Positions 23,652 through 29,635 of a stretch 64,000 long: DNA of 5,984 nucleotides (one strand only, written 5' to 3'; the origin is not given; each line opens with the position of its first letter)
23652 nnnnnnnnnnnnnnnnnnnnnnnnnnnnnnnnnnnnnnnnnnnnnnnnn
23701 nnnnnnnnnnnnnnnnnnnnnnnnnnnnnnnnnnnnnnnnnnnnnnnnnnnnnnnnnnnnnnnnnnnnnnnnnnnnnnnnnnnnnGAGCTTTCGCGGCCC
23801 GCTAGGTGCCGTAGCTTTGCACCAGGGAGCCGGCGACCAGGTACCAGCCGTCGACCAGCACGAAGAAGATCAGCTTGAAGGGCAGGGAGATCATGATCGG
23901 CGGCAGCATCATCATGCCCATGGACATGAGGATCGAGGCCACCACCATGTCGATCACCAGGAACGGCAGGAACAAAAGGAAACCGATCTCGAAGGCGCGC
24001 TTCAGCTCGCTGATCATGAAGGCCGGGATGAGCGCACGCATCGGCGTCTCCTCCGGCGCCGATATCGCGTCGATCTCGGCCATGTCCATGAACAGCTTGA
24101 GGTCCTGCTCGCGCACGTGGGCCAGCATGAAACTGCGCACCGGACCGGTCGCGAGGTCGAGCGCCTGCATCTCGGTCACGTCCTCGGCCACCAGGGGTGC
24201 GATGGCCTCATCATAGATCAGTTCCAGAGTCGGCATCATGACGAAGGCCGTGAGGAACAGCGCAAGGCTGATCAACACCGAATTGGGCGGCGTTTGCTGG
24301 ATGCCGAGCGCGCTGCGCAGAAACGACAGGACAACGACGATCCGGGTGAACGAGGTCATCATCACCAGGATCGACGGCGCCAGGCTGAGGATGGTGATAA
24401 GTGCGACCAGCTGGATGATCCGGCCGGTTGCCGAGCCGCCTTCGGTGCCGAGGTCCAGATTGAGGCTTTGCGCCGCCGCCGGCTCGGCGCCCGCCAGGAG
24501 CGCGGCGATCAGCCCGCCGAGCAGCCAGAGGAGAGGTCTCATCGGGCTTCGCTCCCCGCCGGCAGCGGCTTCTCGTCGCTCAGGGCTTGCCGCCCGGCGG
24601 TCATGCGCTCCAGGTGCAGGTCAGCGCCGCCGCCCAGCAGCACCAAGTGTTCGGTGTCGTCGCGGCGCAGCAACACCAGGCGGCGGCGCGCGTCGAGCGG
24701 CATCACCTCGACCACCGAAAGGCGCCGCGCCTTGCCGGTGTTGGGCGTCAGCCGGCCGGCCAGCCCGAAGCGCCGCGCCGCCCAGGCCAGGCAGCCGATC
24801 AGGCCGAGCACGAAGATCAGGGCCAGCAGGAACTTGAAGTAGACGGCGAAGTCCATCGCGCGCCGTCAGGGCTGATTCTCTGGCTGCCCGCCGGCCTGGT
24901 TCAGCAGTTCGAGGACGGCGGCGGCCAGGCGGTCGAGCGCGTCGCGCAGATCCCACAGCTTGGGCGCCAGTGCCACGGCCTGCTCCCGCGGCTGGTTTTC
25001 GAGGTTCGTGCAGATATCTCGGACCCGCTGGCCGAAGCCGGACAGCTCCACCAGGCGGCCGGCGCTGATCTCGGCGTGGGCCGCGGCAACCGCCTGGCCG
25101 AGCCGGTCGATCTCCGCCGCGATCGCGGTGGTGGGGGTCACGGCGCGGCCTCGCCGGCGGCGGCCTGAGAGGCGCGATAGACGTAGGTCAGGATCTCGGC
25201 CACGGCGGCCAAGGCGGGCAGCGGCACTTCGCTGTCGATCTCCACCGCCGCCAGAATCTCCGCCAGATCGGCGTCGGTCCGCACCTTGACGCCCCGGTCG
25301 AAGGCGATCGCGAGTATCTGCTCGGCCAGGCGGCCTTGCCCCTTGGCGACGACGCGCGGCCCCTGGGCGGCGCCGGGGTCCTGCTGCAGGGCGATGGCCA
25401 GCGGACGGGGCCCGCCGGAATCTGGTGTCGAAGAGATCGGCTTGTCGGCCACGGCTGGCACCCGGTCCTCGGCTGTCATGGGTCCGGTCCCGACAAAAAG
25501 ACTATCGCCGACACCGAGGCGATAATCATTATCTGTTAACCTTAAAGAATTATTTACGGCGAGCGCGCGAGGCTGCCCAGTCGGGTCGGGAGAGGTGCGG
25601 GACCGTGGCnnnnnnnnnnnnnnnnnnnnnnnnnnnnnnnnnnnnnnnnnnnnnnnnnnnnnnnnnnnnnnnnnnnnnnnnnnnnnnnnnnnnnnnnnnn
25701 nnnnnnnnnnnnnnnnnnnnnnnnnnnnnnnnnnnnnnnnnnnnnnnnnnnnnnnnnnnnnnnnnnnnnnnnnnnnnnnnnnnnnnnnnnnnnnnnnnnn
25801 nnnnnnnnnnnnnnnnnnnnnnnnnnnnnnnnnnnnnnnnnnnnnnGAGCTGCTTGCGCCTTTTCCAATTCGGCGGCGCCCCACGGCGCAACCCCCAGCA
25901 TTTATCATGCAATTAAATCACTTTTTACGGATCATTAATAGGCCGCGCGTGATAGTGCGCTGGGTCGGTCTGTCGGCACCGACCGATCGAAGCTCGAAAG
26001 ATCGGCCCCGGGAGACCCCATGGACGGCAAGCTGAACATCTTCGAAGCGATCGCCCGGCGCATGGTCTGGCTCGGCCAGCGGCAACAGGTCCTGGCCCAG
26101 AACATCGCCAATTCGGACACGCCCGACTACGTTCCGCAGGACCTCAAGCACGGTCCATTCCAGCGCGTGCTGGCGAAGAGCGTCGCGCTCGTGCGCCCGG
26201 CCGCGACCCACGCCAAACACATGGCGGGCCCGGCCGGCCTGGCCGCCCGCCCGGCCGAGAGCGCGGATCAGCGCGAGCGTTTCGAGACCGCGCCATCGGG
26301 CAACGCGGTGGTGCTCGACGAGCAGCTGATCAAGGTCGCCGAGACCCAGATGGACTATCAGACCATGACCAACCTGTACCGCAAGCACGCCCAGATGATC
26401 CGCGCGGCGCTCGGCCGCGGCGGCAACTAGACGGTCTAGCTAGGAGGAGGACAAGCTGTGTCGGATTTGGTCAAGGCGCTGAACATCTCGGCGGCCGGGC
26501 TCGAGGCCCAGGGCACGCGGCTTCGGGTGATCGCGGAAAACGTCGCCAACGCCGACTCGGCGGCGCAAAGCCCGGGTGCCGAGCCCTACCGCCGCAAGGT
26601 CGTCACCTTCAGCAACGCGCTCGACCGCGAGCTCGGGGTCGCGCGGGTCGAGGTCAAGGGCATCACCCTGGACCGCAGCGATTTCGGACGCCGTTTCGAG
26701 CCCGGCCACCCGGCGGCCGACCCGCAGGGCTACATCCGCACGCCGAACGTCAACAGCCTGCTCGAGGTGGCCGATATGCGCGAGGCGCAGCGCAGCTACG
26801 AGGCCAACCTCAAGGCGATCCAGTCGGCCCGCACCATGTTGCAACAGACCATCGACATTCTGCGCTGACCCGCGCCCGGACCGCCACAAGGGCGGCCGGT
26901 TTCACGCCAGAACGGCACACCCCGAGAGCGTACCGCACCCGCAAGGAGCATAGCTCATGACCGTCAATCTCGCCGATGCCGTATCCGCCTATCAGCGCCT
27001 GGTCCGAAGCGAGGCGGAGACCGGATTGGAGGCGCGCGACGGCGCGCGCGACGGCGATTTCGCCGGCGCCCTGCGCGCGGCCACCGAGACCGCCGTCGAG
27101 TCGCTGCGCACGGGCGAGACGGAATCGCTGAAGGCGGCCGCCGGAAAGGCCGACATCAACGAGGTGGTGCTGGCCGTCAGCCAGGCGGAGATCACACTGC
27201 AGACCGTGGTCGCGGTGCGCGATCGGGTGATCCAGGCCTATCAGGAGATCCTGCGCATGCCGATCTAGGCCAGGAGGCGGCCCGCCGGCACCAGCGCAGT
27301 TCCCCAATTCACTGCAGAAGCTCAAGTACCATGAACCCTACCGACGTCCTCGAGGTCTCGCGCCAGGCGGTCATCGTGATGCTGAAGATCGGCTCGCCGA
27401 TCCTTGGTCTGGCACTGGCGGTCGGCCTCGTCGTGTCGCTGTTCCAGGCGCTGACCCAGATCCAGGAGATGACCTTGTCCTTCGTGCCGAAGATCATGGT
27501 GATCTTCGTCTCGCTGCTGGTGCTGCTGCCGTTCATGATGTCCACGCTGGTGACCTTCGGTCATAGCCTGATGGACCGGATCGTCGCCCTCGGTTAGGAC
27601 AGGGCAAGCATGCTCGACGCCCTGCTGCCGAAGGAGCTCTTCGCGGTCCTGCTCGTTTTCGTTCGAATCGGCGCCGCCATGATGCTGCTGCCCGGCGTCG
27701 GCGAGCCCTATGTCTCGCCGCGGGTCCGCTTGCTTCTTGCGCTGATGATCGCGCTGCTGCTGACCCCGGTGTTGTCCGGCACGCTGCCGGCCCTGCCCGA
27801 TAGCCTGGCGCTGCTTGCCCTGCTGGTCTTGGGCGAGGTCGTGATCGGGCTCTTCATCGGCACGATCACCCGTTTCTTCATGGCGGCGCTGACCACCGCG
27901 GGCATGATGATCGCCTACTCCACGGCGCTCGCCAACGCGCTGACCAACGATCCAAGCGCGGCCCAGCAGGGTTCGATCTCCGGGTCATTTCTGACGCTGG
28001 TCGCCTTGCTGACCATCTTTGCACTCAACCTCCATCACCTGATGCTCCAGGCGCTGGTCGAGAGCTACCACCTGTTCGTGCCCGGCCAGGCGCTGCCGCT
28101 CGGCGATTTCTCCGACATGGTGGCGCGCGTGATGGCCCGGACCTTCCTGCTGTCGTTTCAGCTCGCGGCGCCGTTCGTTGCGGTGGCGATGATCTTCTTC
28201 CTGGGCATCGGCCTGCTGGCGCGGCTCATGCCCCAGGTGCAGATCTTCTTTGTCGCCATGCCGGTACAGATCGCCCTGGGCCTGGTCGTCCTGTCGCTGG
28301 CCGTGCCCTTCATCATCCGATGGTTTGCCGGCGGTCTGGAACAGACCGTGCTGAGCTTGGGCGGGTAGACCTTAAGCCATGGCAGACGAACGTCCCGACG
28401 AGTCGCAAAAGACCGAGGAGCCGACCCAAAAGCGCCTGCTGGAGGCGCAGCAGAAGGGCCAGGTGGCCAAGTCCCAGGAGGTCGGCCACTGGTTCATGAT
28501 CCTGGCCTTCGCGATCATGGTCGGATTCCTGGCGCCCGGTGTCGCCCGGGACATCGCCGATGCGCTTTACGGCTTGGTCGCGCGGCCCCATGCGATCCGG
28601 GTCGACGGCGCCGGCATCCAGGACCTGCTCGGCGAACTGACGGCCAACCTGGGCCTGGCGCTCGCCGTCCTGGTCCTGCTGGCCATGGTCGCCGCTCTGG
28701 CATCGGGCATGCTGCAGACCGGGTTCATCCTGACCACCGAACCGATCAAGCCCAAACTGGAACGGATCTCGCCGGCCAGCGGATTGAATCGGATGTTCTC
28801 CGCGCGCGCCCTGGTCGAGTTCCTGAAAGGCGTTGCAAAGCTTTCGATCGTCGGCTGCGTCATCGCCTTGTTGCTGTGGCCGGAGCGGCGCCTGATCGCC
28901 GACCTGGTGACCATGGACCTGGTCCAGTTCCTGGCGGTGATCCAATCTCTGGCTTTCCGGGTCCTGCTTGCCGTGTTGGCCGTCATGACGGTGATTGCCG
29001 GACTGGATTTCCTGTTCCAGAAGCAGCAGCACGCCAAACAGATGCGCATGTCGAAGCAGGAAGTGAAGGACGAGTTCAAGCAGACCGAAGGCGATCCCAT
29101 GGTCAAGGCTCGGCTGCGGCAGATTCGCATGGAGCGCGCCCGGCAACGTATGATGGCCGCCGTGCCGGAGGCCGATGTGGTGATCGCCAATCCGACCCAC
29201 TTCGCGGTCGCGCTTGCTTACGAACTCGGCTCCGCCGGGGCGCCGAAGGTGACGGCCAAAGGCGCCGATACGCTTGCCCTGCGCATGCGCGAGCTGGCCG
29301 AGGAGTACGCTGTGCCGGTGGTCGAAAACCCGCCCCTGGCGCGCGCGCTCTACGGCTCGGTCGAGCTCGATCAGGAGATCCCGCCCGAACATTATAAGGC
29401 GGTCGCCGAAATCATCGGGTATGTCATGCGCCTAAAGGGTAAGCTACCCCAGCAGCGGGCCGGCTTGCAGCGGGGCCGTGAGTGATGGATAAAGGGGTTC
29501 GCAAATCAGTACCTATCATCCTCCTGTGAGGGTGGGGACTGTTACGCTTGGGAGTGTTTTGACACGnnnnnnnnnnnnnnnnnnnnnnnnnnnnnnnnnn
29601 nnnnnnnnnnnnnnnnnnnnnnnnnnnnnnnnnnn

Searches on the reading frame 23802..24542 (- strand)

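Call 24: search_protein_families(library=pfam, proteins=[window:23802-24542:-], max_evalue=0.01)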
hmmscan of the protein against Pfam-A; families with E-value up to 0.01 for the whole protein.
window:23802-24542:- (246 aa): 1 family
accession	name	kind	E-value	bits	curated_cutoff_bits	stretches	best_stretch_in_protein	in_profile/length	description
PF00813.25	FliP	-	1.6e-80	270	26.9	1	48-240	1-191/191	FliP family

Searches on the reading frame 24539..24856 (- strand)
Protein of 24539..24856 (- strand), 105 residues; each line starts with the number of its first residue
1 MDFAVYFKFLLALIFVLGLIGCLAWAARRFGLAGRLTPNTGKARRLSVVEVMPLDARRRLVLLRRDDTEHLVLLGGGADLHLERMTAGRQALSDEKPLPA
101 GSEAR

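Call 24: search_protein_families(library=pfam, proteins=[window:24539-24856:-], max_evalue=0.01)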
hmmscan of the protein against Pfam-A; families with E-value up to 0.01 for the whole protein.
window:24539-24856:- (105 aa): 1 family
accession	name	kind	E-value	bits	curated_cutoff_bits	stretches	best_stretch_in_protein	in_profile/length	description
PF04347.18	FliO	-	8.1e-06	26.3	22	1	25-78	1-52/91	Flagellar biosynthesis protein, FliO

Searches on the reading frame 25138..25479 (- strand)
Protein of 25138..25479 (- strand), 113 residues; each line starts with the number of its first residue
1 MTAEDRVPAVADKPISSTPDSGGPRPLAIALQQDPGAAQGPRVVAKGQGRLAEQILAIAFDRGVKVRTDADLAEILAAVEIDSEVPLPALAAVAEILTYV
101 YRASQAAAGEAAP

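Call 24: search_protein_families(library=pfam, proteins=[window:25138-25479:-], max_evalue=0.01)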
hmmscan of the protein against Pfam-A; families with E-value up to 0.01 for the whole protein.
window:25138-25479:- (113 aa): 1 family
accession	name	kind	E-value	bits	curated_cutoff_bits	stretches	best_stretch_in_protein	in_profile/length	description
PF01312.24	Bac_export_2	-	6.1e-15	55.7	24.4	1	24-100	258-335/335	FlhB HrpN YscU SpaS Family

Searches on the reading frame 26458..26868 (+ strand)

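Call 25: search_protein_families(library=pfam, proteins=[window:26458-26868:+], max_evalue=0.01)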
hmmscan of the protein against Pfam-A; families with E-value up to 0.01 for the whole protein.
window:26458-26868:+ (136 aa): 2 families
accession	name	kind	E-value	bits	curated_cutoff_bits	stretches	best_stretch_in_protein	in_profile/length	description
PF06429.18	Flg_bbr_C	-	1.6e-14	53.6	23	1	90-133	2-45/46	Flagellar basal body rod FlgEFG protein C-terminal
PF00460.25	Flg_bb_rod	-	0.0011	19.4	20.7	1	8-33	1-26/31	Flagella basal body rod protein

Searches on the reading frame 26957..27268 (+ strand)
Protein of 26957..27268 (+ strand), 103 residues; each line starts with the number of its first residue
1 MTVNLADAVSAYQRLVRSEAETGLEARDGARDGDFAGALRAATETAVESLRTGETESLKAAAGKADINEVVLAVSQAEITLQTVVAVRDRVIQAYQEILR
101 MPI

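Call 25: search_protein_families(library=pfam, proteins=[window:26957-27268:+], max_evalue=0.01)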
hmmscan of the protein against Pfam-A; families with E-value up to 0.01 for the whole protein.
window:26957-27268:+ (103 aa): 1 family
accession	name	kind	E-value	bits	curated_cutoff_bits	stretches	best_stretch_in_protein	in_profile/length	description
PF02049.23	FliE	-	3.3e-21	75.7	22.4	1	25-103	10-89/89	Flagellar hook-basal body complex protein FliE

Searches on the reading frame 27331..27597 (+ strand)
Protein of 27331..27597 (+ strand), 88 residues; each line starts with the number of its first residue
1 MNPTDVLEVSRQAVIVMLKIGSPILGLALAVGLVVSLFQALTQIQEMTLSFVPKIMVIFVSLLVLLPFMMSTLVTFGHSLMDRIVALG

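Call 25: search_protein_families(library=pfam, proteins=[window:27331-27597:+], max_evalue=0.01)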
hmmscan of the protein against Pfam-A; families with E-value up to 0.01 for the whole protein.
window:27331-27597:+ (88 aa): 1 family
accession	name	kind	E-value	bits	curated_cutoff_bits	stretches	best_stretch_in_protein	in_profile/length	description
PF01313.24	Bac_export_3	-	4e-27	94.4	25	1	6-76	2-72/74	Bacterial export proteins, family 3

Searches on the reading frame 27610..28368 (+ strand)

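Call 25: search_protein_families(library=pfam, proteins=[window:27610-28368:+], max_evalue=0.01)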
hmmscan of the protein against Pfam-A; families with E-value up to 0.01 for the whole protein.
window:27610-28368:+ (252 aa): 1 family
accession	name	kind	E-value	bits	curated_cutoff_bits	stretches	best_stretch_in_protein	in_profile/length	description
PF01311.25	Bac_export_1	-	5.3e-56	190.2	27.8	1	11-244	2-228/230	Bacterial export proteins, family 1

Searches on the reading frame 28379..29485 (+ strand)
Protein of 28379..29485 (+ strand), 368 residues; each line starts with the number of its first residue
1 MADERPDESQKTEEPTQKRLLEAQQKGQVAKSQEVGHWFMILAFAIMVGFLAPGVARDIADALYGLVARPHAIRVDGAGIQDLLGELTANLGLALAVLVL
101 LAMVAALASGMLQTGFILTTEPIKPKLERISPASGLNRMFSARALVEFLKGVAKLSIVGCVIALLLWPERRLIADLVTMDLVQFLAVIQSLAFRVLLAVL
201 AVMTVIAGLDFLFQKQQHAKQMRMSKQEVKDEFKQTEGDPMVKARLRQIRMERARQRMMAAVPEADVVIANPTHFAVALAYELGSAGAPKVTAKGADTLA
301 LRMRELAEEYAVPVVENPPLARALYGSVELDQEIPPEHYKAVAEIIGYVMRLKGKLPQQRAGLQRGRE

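Call 25: search_protein_families(library=pfam, proteins=[window:28379-29485:+], max_evalue=0.01)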
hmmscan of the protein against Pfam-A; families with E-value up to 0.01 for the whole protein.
window:28379-29485:+ (368 aa): 2 families
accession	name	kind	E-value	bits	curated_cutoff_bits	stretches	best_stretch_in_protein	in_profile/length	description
PF01312.24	Bac_export_2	-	4.1e-125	417.9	24.4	1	10-349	2-335/335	FlhB HrpN YscU SpaS Family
PF23494.1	bPH_10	-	0.0015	18.4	27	1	155-235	17-97/151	YqeB-like bacterial PH domain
